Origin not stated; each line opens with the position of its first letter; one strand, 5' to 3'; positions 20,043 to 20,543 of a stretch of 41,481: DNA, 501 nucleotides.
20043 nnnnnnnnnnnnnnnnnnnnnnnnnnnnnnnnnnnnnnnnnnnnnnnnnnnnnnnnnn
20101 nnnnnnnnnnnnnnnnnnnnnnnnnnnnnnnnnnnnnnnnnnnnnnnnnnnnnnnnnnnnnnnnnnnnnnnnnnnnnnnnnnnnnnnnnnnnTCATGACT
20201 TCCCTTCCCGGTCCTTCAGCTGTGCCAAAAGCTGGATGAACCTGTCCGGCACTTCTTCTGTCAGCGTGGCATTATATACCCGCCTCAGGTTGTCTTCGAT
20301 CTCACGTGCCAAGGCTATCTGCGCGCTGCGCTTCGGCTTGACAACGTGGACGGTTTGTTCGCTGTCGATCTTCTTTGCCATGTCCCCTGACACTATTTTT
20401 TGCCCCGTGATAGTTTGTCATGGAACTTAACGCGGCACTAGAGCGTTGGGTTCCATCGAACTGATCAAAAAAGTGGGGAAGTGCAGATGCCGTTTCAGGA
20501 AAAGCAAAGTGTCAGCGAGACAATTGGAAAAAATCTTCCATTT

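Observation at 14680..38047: Unusually dense general-stress-response island: about 19 EcfG-type promoter motifs around phyR-nepR-ecfG-kinase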

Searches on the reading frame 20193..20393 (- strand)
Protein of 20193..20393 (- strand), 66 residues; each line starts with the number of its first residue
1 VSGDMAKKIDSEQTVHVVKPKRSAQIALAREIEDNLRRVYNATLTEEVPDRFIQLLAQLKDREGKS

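Call 9: search_protein_families(library=pfam, proteins=[window:20193-20393:-], max_evalue=0.01)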
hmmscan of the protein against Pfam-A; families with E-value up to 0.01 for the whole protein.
window:20193-20393:- (66 aa): 1 family
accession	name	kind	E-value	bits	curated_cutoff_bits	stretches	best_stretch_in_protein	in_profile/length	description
PF18557.6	NepR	-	4.4e-14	52.3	25.7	1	30-63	2-35/35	Anti-sigma factor NepR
